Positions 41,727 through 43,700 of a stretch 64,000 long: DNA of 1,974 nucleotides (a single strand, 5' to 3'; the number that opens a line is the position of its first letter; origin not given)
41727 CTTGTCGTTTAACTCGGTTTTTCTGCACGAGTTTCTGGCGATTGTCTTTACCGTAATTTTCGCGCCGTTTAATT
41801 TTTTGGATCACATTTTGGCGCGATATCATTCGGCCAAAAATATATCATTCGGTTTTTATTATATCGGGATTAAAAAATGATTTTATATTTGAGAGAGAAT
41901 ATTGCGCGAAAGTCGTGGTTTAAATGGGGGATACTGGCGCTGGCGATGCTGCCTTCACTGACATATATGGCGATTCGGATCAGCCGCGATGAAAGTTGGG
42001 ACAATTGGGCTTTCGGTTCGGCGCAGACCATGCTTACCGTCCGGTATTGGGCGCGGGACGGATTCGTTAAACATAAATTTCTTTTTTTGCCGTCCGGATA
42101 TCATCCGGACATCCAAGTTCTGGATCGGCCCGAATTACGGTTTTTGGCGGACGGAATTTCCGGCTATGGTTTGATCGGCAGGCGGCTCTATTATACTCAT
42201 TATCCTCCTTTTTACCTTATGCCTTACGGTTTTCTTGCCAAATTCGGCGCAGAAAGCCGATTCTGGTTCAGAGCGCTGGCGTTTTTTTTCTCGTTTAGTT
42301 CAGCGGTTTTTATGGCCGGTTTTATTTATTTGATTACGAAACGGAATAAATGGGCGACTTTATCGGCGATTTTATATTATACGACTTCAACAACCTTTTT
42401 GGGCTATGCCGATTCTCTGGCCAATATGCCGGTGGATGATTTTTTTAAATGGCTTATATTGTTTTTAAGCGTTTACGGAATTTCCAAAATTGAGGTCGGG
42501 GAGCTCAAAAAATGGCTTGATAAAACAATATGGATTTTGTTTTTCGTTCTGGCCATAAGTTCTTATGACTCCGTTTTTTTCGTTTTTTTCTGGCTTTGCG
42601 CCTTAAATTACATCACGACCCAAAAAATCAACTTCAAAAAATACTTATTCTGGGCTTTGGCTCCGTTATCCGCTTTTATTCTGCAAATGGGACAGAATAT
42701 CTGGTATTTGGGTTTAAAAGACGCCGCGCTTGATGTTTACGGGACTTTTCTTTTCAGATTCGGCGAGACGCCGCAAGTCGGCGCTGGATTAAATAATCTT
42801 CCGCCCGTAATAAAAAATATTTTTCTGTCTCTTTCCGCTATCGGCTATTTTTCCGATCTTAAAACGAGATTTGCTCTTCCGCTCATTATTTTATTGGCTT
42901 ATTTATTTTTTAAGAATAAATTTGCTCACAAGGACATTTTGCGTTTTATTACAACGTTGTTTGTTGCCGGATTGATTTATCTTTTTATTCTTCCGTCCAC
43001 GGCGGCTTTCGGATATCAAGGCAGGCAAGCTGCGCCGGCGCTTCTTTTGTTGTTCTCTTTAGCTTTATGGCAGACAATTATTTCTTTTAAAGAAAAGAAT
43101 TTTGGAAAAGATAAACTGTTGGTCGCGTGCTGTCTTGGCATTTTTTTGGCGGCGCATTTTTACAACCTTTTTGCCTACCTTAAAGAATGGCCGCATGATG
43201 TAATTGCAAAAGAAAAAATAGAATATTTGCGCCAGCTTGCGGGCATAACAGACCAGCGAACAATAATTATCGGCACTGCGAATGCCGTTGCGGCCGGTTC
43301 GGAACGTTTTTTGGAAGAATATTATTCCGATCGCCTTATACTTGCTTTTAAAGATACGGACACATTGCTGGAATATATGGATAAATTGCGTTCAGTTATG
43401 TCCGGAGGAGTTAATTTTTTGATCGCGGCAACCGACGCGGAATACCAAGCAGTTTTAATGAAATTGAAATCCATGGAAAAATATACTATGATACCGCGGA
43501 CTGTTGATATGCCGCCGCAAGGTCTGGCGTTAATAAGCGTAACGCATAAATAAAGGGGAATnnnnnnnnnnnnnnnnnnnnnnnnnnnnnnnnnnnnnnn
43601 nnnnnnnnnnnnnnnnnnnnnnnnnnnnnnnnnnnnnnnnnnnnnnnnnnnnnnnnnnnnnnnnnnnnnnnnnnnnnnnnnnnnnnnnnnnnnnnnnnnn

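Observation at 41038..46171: Tandemly duplicated [SAM methyltransferase + novel polytopic membrane protein] unit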

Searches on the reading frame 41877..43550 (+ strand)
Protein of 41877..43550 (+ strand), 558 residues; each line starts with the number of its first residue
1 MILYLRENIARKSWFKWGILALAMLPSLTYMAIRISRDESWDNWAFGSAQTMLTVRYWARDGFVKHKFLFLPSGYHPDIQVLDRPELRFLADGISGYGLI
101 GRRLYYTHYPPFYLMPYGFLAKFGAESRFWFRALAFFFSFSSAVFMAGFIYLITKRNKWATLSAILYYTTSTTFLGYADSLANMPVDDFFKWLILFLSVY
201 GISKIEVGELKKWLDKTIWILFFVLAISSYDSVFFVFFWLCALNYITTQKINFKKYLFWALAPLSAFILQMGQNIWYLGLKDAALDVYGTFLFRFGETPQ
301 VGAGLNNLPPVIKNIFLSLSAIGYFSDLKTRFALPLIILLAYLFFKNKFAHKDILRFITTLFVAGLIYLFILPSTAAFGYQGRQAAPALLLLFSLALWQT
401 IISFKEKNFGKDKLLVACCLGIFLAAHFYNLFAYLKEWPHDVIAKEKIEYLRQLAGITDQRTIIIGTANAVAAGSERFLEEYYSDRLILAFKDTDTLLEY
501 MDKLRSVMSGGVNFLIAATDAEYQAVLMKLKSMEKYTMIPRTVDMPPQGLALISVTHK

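Call 5: search_protein_families(library=pfam, proteins=[window:41877-43550:+], max_evalue=0.1)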
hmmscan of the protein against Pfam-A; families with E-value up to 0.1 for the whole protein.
window:41877-43550:+ (558 aa): 0 families

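Call 6: find_homologous_proteins(query=window:41877-43550:+)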
Query window:41877-43550:+ (558 aa): 118 proteins with E <= 0.001 among 8000 candidates.
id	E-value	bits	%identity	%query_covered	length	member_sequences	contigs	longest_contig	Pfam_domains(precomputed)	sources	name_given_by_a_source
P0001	0.0e+0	1254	100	100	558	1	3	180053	-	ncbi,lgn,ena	ncbi:MAG: hypothetical protein AAB474_00520 [Patescibacteria group bacterium]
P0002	0.0e+0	1044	84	100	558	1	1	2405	-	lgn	-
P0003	7.6e-177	608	52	92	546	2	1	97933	-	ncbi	-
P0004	2.0e-172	593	51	99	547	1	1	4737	-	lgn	-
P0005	1.0e-171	591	51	99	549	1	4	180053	-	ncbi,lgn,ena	ncbi:MAG: hypothetical protein AAB474_00530 [Patescibacteria group bacterium]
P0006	1.4e-171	590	52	95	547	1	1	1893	-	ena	-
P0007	4.3e-169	582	51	96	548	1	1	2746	-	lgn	-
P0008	1.2e-168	581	51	96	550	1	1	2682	-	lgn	-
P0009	3.6e-163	563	50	97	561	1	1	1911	-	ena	-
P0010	1.1e-161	558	48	95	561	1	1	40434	-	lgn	-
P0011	2.7e-158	547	49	94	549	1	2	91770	-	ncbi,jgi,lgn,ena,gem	-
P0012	3.4e-157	543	47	97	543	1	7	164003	-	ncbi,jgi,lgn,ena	ncbi:MAG TPA: hypothetical protein VJH70_01035 [Candidatus Paceibacterota bacterium]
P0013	2.6e-148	514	45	95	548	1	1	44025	-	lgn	-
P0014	9.5e-148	512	49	91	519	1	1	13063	-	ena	-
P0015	8.2e-147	509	45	99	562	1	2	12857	-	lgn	-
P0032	1.7e-128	448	43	91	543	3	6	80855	-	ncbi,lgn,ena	ncbi:MAG: hypothetical protein AAB668_03930 [Patescibacteria group bacterium]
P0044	7.1e-80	288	35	95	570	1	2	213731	-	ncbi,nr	ncbi:MAG: hypothetical protein NUV64_00435 [Parcubacteria group bacterium]|nr:hypothetical protein [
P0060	3.7e-61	226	34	68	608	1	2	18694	-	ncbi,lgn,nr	ncbi:MAG: hypothetical protein FIA94_07795 [Nitrospirae bacterium]|nr:hypothetical protein [Nitrospi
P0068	1.7e-60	224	35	65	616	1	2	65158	PF13231.13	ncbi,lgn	-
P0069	1.9e-60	224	31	92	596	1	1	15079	PF13231.13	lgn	-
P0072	5.1e-60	222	36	67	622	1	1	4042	PF13231.13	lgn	-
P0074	5.5e-60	222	35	67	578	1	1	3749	PF13231.13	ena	-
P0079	2.4e-59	220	35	68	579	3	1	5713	PF13231.13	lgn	-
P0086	7.8e-59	218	33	67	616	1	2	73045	PF13231.13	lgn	-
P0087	9.9e-59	218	34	68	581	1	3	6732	PF13231.13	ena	-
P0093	1.3e-57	214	35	76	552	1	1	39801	PF13231.13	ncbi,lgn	-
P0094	1.5e-57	214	33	70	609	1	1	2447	PF13231.13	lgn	-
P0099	2.3e-56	210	35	66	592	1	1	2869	PF13231.13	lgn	-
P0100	2.3e-56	210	35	65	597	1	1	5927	PF13231.13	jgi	jgi:hypothetical protein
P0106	1.6e-54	204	35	66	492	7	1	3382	PF13231.13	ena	-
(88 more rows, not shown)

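Call 7: search_protein_families(library=ncbifam, proteins=[window:41877-43550:+], max_evalue=0.1)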
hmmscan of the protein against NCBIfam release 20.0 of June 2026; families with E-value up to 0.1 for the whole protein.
window:41877-43550:+ (558 aa): 0 families

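Call 8: search_solved_structures(query=window:41877-43550:+, max_evalue=10)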
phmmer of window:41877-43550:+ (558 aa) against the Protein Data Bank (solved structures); distinct sequences matched with E-value up to 10: 0.

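Call 12: search_solved_structures(query=A1, max_evalue=10, show_alignments=2)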
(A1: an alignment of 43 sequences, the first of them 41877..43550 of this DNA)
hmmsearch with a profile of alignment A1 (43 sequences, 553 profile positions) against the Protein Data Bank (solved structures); distinct sequences matched with E-value up to 10: 2.
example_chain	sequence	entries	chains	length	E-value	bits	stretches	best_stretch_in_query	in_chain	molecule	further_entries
4j29_A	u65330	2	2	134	0.31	12.9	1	479-542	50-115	Engineered Protein OR258 | DE NOVO DESIGNED PROTEIN OR258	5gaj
2lr0_A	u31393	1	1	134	9.3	8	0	481-535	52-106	P-loop ntpase fold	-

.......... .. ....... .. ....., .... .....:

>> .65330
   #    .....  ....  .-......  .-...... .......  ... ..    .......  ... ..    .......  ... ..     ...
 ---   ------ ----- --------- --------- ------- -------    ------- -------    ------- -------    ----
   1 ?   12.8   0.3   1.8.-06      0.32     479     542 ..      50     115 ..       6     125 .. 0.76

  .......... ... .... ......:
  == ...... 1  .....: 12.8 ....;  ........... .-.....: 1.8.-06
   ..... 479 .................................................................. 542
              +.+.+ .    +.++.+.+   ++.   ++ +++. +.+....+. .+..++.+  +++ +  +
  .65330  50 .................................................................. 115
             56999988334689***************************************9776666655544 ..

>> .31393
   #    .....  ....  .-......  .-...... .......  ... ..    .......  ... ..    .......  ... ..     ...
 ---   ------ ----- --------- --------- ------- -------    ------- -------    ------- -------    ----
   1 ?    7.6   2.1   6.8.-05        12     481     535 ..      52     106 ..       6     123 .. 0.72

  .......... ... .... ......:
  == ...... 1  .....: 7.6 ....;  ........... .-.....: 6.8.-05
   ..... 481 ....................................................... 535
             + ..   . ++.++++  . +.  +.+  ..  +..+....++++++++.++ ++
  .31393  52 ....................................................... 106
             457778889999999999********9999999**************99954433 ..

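Call 13: search_protein_families(library=pfam, alignment_id=A1, max_evalue=0.01)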
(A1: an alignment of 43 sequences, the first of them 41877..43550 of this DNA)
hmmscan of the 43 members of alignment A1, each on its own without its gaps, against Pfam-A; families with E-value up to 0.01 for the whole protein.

A. member 1, window:41877-43550:+ (558 aa): 0 families

B. families by the number of members that match (of 43 scanned): 2 families
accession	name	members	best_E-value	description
PF13231.12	PMT_2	13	5.3e-07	Dolichyl-phosphate-mannose-protein mannosyltransferase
PF19638.4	DUF6141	1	0.0068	Family of unknown function (DUF6141)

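Call 15: find_encoding_contigs(protein=P0012, flank=8000, max_places=2)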
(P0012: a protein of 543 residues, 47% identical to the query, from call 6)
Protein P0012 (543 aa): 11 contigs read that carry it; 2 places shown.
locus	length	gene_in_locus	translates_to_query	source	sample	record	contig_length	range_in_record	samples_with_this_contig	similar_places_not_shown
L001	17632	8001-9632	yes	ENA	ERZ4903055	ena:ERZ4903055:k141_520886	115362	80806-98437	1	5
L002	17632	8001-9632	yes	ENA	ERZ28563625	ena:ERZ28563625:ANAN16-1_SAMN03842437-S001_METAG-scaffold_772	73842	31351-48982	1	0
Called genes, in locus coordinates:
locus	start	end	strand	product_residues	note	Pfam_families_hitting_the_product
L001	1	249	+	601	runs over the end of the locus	PF13522:GATase_6, PF13537:GATase_7, PF12481:DUF3700 (faint), PF00733:Asn_synthase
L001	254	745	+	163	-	PF00293:NUDIX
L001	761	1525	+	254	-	PF02353:CMAS (weak), PF08003:Methyltransf_9, PF13489:Methyltransf_23, PF03848:TehB, PF13847:Methyltransf_31, PF08241:Methyltransf_11, PF08242:Methyltransf_12, PF13649:Methyltransf_25, +2 more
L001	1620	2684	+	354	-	PF00487:FA_desaturase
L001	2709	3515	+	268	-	PF00106:adh_short, PF01370:Epimerase, PF13561:adh_short_C2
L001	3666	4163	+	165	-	-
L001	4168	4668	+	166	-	-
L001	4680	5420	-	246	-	PF13489:Methyltransf_23, PF05219:DREV, PF07021:MetW (weak), PF13847:Methyltransf_31, PF08241:Methyltransf_11, PF08242:Methyltransf_12, PF13649:Methyltransf_25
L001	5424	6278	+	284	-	PF05148:Methyltransf_8 (weak), PF13847:Methyltransf_31 (weak), PF08241:Methyltransf_11, PF13649:Methyltransf_25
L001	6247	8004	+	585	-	-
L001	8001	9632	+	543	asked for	-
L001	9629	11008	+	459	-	PF13231:PMT_2 (weak)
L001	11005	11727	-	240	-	PF00535:Glycos_transf_2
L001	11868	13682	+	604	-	PF00664:ABC_membrane, PF00005:ABC_tran, PF02463:SMC_N (weak)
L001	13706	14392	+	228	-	PF00970:FAD_binding_6, PF00175:NAD_binding_1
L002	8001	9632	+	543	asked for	-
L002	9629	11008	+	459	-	PF13231:PMT_2 (weak)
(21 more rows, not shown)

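Call 16: find_encoding_contigs(protein=P0044, flank=10000, max_places=2)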
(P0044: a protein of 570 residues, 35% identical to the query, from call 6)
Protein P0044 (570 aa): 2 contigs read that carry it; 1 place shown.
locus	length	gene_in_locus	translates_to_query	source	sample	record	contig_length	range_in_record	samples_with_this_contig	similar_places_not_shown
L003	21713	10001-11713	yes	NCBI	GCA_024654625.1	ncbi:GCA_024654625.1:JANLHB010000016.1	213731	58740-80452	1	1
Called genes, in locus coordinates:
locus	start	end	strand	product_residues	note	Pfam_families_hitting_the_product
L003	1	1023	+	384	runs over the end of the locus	PF13439:Glyco_transf_4, PF00534:Glycos_transf_1, PF13692:Glyco_trans_1_4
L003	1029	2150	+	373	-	PF13439:Glyco_transf_4, PF13579:Glyco_trans_4_4 (weak), PF20706:GT4-conflict, PF00534:Glycos_transf_1, PF13692:Glyco_trans_1_4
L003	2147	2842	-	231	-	PF01209:Ubie_methyltran, PF02353:CMAS (weak), PF13489:Methyltransf_23, PF05175:MTS, PF13847:Methyltransf_31, PF08241:Methyltransf_11, PF08242:Methyltransf_12, PF13649:Methyltransf_25, +1 more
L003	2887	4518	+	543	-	PF04055:Radical_SAM, PF16199:Radical_SAM_C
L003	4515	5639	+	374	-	PF20706:GT4-conflict, PF00534:Glycos_transf_1, PF13692:Glyco_trans_1_4, PF13524:Glyco_trans_1_2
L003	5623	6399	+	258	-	PF01522:Polysacc_deac_1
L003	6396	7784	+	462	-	PF13231:PMT_2, PF02366:PMT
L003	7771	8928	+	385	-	PF00534:Glycos_transf_1, PF13692:Glyco_trans_1_4, PF13524:Glyco_trans_1_2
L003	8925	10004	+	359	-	PF13439:Glyco_transf_4 (weak), PF13524:Glyco_trans_1_2 (faint), PF20706:GT4-conflict, PF00534:Glycos_transf_1, PF13692:Glyco_trans_1_4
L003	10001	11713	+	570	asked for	-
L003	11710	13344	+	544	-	-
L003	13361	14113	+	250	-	PF13847:Methyltransf_31 (weak), PF08241:Methyltransf_11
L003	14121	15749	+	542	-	-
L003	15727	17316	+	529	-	-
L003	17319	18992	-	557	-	-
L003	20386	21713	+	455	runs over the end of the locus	PF13231:PMT_2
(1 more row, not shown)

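Call 19: find_encoding_contigs(protein=P0060, flank=8000, max_places=2)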
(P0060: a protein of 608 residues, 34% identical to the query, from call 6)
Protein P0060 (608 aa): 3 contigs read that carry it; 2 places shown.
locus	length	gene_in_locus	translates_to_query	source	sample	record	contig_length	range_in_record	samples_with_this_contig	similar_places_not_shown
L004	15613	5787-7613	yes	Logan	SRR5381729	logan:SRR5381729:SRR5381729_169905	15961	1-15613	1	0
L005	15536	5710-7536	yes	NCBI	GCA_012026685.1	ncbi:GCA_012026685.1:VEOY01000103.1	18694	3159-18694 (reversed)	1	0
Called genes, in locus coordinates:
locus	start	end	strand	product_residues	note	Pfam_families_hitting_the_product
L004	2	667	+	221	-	?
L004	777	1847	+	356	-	PF04055:Radical_SAM, PF13186:SPASM (weak)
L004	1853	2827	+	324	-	PF00676:E1_dh, PF02775:TPP_enzyme_C (weak)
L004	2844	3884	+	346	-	PF02779:Transket_pyr, PF02780:Transketolase_C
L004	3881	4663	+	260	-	PF00535:Glycos_transf_2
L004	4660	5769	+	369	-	PF04055:Radical_SAM, PF13186:SPASM (weak)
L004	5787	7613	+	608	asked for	-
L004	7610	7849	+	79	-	-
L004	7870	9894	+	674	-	PF09586:YfhO (weak)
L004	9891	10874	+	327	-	PF21570:ArgZ-like_C_2nd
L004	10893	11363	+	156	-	PF01467:CTP_transf_like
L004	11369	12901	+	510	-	PF01467:CTP_transf_like, PF00294:PfkB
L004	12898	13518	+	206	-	PF13580:SIS_2, PF01380:SIS (faint)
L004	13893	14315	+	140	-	PF00430:ATP-synt_B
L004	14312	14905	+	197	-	PF00430:ATP-synt_B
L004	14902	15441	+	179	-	PF00213:OSCP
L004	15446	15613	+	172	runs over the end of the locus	?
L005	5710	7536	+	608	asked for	-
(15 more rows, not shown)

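Call 20: predict_structure(alignment_id=A1)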
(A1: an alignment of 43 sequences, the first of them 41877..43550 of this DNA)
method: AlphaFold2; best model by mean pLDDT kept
length: 558 residues; sequences in the alignment: 43
mean_pLDDT: 93.2   pTM: 0.92
mean pLDDT of the five models: 93.2, 92.7, 91.9, 91.9, 91.5
residues with pLDDT >= 90: 472; 70-90: 66; 50-70: 18; < 50: 2
segments of 3 or more residues with pLDDT < 50: none
pLDDT, mean of each block of 10 residues (from residue 1): 55 85 96 95 93 97 95 95 94 76 89 97 96 98 98 96 97 95 96 98 91 97 96 97 97 98 97 96 93 78 81 93 93 97 96 96 96 84 94 98 96 98 98 94 94 94 96 89 96 96 92 95 96 95 89 95
secondary structure, 60 per line:
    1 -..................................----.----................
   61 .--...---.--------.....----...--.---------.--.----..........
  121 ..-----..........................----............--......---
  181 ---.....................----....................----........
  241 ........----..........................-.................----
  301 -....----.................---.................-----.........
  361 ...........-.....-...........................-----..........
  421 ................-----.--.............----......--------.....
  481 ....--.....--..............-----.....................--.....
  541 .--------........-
elements in order: H2-35 H45-61 H79-83 H111-122 H128-153 H158-169 H172-177 H184-204 H209-228 H233-248 H253-278 H280-296 H302-305 H310-326 H330-346 H352-371 H373-377 H379-405 H411-436 H445-457 E462-467 H476-484 E487-491 H494-507 E513-519 H520-533 E536-541 E550-557

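Call 23: fold_search(model_id=the predicted structure, library=pdb)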
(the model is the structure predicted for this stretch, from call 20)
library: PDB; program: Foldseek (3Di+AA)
matches with E <= 10: 551; with E <= 0.001: 20
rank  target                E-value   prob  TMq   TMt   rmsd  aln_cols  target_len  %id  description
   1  8b6l_I                1.3e-08  1.00  0.52  0.44  12.2       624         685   13  Subtomogram average of the human Sec61-TRAP-OSTA-translocon (released 2022-12-07)
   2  8age_A                2.2e-08  1.00  0.52  0.46  11.1       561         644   13  Structure of yeast oligosaccharylransferase complex with acceptor peptide bound (released 2022-12-07)
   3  7oci_F                2.6e-08  1.00  0.53  0.47  12.3       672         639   13  Cryo-EM structure of yeast Ost6p containing oligosaccharyltransferase complex (released 2022-02-16)
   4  8agc_A                5.5e-08  1.00  0.52  0.44  11.2       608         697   13  Structure of yeast oligosaccharylransferase complex with lipid-linked oligosaccharide and non-acceptor peptide bound (released 2022-12-07)
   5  9n9j_I                6.3e-08  1.00  0.50  0.41  12.9       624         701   12  Structure of a GRP94 folding intermediate engaged with a CCDC134- and FKBP11-bound secretory translocon (released 2025-11-19)
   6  6s7t_A                2.8e-07  1.00  0.53  0.44  11.9       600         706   12  Cryo-EM structure of human oligosaccharyltransferase complex OST-B (released 2019-12-18)
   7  5gmy_A                2.8e-07  1.00  0.46  0.33  14.2       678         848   14  Crystal structure of the Archaeoglobus fulgidus oligosaccharyltransferase (O29867_ARCFU) tethered with an acceptor pep (released 2017-02-01)
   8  3wak                  5.7e-07  1.00  0.51  0.36  13.6       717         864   11  Crystal structure of the Archaeoglobus fulgidus oligosaccharyltransferase (O29867_ARCFU) in the apo form (released 2013-10-30)
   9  7e9s_A                9.7e-07  1.00  0.48  0.34  13.8       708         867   12  Archaeal oligosaccharyltransferase AglB from Archaeoglobus fulgidus in complex with an inhibitory peptide and a dolich (released 2021-09-08)
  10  5f15                  2.2e-06  1.00  0.55  0.56  10.2       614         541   10  Crystal Structure of ArnT from Cupriavidus metallidurans bound to Undecaprenyl phosphate (released 2016-02-17)
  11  3waj                  2.6e-06  1.00  0.47  0.35  13.4       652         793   12  Crystal structure of the Archaeoglobus fulgidus oligosaccharyltransferase (O29867_ARCFU) complex with Zn and sulfate (released 2013-10-30)
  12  6gxc_A                8.1e-06  1.00  0.41  0.34  10.8       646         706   12  Bacterial oligosaccharyltransferase PglB in complex with an inhibitory peptide and a reactive lipid-linked oligosaccha (released 2018-11-14)
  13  5ezm                  9.6e-06  1.00  0.51  0.53  10.2       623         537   11  Crystal Structure of ArnT from Cupriavidus metallidurans in the apo state (released 2016-02-17)
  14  5ogl_A                2.5e-05  1.00  0.47  0.38  10.0       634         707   12  Structure of bacterial oligosaccharyltransferase PglB in complex with an acceptor peptide and an lipid-linked oligosac (released 2017-10-25)
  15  9s6s_A                3.2e-05  1.00  0.44  0.45  10.9       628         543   13  Ternary cryo-EM structure of human ALG9 with Dol25-PP-GlcNAc2Man6, Dol25-P-Man and Fab (released 2026-03-18)
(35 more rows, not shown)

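Call 24: find_encoding_contigs(protein=P0032, flank=8000, max_places=1)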
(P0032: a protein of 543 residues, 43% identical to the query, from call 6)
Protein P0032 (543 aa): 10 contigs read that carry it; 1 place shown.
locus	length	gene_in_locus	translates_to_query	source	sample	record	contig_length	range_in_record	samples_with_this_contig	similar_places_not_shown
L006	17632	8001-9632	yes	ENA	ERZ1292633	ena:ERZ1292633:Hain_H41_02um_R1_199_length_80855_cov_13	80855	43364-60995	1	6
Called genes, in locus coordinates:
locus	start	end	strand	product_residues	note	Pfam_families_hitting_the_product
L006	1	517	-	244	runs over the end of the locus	PF00535:Glycos_transf_2, PF10111:Glyco_tranf_2_2 (weak), PF13641:Glyco_tranf_2_3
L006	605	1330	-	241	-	PF00535:Glycos_transf_2, PF10111:Glyco_tranf_2_2 (faint), PF13641:Glyco_tranf_2_3 (weak), PF13506:Glyco_transf_21 (faint)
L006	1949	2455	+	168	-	-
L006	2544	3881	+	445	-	PF05958:tRNA_U5-meth_tr (weak), PF03602:Cons_hypoth95 (weak), PF06325:PrmA, PF05175:MTS, PF13649:Methyltransf_25, PF13847:Methyltransf_31, PF05958:tRNA_U5-meth_tr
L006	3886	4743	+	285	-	PF00350:Dynamin_N (faint), PF01926:MMR_HSR1, PF02421:FeoB_N, PF03193:RsgA_GTPase (faint), PF04548:AIG1, PF00009:GTP_EFTU (weak), PF07650:KH_2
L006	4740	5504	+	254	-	-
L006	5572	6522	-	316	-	-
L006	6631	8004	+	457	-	PF13231:PMT_2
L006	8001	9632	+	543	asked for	-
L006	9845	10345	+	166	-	PF00578:AhpC-TSA, PF08534:Redoxin, PF13911:AhpC-TSA_2 (weak)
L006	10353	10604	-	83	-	PF00462:Glutaredoxin, PF13192:Thioredoxin_3 (weak), PF13417:GST_N_3 (weak)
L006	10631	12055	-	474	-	PF02789:Peptidase_M17_N, PF00883:Peptidase_M17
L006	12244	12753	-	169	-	PF07884:VKOR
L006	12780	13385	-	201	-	PF00565:SNase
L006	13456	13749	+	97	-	PF01713:Smr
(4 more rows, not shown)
